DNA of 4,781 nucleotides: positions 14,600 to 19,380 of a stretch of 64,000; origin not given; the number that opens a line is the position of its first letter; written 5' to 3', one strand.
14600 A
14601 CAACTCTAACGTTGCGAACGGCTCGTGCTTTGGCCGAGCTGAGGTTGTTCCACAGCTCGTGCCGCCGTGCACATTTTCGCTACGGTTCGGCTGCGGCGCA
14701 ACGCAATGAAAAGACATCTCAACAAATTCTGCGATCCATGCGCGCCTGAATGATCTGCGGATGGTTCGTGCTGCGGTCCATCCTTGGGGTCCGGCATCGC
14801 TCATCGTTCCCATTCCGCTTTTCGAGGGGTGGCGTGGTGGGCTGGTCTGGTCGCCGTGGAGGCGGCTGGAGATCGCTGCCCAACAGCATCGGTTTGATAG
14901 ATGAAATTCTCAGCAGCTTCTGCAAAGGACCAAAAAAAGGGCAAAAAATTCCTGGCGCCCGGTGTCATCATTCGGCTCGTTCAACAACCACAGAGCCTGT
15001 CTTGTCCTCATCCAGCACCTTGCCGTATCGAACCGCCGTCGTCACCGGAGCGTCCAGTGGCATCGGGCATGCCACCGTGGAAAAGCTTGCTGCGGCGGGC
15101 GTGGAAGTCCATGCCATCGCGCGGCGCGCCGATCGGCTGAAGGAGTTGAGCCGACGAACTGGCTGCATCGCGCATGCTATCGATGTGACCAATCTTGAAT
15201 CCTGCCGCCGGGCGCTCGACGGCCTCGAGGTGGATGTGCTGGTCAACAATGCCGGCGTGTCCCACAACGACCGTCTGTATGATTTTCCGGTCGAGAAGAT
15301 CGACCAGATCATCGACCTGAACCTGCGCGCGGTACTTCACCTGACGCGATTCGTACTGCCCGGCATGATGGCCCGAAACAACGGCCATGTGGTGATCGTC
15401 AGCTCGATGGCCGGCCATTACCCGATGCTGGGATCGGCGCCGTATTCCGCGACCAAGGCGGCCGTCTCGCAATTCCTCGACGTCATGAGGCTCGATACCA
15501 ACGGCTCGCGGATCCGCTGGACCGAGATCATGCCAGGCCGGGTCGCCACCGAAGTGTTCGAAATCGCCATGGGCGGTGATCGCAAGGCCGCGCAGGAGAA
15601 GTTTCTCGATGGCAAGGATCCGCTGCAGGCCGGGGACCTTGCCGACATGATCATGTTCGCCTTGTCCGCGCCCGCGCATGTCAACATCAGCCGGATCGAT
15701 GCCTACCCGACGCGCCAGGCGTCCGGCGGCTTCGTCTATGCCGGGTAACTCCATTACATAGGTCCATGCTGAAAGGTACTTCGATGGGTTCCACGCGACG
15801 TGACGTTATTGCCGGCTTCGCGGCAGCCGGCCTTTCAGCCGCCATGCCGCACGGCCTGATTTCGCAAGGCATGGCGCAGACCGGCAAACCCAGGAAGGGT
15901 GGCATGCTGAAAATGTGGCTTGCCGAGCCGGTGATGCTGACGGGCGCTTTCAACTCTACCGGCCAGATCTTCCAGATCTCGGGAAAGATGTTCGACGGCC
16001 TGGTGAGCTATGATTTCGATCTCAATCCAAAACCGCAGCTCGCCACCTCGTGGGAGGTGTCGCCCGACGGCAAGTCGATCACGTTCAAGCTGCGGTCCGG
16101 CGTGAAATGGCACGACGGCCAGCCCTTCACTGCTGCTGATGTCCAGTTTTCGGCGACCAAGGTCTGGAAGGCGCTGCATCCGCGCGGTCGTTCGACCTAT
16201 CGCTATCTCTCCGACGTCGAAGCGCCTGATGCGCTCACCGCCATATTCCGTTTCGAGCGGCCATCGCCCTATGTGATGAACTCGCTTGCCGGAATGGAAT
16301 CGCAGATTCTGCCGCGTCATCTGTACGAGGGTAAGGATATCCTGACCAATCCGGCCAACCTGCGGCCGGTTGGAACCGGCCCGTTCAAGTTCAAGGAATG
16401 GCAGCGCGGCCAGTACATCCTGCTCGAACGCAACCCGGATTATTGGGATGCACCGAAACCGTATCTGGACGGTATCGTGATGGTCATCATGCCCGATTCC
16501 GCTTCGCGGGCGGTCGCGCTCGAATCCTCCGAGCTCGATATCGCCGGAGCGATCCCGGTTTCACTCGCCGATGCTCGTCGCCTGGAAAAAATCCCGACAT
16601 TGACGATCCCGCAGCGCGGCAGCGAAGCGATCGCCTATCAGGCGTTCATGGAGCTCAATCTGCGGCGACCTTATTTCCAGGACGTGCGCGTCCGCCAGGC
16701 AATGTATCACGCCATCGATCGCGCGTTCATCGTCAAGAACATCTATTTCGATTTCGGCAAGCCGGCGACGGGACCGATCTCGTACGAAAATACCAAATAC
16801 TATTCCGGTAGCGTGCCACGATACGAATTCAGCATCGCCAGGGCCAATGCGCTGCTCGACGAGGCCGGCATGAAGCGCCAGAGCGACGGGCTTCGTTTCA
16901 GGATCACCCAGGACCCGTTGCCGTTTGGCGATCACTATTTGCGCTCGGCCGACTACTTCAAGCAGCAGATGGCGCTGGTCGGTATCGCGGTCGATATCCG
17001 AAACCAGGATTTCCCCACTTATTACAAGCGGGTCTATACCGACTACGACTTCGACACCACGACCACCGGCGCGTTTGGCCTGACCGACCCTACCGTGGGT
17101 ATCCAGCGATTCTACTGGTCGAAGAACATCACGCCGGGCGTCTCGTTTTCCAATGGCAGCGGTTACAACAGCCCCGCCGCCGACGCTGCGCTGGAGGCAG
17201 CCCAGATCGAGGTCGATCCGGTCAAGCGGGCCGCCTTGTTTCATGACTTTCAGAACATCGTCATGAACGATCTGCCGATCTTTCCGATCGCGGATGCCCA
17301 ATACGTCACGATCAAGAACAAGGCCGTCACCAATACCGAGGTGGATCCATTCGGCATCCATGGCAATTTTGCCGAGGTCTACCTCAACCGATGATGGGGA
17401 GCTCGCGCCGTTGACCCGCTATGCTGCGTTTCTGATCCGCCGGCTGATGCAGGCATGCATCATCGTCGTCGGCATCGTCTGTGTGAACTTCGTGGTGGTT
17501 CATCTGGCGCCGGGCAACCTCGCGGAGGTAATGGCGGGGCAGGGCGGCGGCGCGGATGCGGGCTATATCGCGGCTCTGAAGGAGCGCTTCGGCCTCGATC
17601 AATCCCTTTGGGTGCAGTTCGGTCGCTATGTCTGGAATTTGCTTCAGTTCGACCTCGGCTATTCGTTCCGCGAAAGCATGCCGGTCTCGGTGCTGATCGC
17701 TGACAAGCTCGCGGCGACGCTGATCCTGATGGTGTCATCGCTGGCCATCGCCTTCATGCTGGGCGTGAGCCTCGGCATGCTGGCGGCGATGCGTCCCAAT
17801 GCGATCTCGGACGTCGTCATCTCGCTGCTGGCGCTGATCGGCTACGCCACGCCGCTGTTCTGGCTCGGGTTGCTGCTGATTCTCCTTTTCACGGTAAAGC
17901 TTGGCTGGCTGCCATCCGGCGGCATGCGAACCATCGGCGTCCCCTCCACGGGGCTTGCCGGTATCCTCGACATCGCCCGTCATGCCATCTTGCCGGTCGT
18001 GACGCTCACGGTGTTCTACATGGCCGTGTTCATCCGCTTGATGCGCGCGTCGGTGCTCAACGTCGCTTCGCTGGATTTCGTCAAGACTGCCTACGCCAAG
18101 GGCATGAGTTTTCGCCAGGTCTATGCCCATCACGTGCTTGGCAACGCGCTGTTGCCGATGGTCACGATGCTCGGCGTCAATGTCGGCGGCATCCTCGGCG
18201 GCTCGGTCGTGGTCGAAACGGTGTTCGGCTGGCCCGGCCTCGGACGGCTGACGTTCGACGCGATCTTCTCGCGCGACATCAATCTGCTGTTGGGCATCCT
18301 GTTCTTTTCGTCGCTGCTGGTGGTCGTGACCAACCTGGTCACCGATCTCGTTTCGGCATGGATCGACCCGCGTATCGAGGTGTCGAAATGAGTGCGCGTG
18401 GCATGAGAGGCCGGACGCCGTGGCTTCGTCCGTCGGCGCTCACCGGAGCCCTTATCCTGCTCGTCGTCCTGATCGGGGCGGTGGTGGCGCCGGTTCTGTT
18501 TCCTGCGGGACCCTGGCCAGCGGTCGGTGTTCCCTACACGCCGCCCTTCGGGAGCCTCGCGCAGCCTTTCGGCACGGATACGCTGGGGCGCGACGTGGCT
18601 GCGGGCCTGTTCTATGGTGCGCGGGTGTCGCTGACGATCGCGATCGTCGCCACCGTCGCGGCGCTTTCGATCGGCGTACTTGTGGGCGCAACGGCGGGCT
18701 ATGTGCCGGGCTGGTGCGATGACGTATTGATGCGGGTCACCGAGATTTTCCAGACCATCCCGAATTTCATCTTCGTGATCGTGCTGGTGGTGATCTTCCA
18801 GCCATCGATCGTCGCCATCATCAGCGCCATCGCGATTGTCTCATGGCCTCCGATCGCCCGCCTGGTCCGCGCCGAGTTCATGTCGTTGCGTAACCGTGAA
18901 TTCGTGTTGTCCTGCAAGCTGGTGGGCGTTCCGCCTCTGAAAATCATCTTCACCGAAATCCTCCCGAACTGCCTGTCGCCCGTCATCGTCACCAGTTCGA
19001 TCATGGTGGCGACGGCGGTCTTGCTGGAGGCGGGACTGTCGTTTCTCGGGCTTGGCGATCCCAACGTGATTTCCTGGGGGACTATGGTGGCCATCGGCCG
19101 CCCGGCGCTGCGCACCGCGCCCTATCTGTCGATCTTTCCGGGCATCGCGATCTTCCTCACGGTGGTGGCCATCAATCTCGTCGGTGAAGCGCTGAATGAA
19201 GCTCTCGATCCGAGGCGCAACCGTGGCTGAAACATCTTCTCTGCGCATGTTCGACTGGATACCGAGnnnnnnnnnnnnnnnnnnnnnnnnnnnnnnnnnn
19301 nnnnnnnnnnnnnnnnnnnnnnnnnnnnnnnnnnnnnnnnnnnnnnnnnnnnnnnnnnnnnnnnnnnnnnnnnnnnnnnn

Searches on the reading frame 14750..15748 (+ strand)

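Call 36: search_protein_families(library=pfam, proteins=[window:14750-15748:+])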
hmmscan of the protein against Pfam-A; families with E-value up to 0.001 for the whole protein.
window:14750-15748:+ (332 aa): 8 families
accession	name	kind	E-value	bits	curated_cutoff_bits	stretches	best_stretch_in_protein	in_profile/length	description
PF00106.31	adh_short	-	9.9e-46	156.1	26.6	1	95-270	2-187/195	short chain dehydrogenase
PF13561.12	adh_short_C2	-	2e-27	96.8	27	1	100-307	1-219/236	Enoyl-(Acyl carrier protein) reductase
PF13460.12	NAD_binding_10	-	1.2e-11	45.2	27.2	1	100-268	1-149/184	NAD(P)H-binding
PF01370.27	Epimerase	-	1.2e-11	45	20.9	1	97-247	2-157/240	NAD dependent epimerase/dehydratase family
PF08659.16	KR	-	1.7e-09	38.3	22.6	1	95-257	2-175/180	KR domain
PF16363.11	GDP_Man_Dehyd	-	2e-05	24.6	27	1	98-186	2-101/332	GDP-mannose 4,6 dehydratase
PF00107.32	ADH_zinc_N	-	0.00014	22.2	31.8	1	104-170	1-68/129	Zinc-binding dehydrogenase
PF03435.24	Sacchrp_dh_NADP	-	0.00072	20.3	25.1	0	98-173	3-81/129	Saccharopine dehydrogenase NADP binding domain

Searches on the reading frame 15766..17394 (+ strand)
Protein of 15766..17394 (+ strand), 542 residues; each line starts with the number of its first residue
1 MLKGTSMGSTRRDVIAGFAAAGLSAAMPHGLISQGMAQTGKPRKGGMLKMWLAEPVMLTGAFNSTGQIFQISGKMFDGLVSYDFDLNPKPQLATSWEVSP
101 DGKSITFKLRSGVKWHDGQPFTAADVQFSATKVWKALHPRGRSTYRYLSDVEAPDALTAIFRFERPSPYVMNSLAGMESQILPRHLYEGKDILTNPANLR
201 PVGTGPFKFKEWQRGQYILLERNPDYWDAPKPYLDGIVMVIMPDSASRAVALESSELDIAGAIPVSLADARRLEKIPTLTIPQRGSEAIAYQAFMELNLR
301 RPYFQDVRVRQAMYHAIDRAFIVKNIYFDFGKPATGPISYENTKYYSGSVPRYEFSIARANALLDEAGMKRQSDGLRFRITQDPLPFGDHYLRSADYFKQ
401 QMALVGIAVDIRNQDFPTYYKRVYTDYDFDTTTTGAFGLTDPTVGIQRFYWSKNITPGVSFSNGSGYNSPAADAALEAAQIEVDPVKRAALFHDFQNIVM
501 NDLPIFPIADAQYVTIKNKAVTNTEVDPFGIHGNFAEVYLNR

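Call 36: search_protein_families(library=pfam, proteins=[window:15766-17394:+])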
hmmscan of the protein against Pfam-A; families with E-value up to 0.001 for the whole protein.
window:15766-17394:+ (542 aa): 1 family
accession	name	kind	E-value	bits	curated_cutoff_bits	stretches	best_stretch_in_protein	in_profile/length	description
PF00496.27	SBP_bac_5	-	1.7e-89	301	32.4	1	88-450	2-360/368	Bacterial extracellular solute-binding proteins, family 5 Middle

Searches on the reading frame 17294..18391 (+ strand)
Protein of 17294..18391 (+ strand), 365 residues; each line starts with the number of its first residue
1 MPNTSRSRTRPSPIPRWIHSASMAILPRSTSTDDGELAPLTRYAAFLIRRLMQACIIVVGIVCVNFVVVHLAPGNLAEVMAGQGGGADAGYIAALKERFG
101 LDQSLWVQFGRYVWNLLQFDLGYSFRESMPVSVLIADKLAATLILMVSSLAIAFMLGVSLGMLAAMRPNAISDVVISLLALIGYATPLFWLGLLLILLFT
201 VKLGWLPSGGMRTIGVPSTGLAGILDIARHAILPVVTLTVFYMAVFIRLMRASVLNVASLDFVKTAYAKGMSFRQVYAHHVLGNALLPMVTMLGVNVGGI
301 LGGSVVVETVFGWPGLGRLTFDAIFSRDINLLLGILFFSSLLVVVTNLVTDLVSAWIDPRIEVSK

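Call 36: search_protein_families(library=pfam, proteins=[window:17294-18391:+])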
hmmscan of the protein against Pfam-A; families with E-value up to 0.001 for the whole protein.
window:17294-18391:+ (365 aa): 2 families
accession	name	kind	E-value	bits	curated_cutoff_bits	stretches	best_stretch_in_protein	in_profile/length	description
PF00528.27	BPD_transp_1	-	2.5e-41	141.9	26.4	1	157-362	1-183/184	Binding-protein-dependent transport system inner membrane component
PF19300.4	BPD_transp_1_N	-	1.2e-10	42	23.8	1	45-145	3-113/114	Binding-prot-dependent transport system membrane comp, N-term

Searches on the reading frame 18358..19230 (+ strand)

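Call 36: search_protein_families(library=pfam, proteins=[window:18358-19230:+])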
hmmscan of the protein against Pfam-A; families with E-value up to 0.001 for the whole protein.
window:18358-19230:+ (290 aa): 1 family
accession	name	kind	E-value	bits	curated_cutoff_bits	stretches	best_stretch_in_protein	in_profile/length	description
PF00528.27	BPD_transp_1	-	1.4e-28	100.3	26.4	1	106-287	1-182/184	Binding-protein-dependent transport system inner membrane component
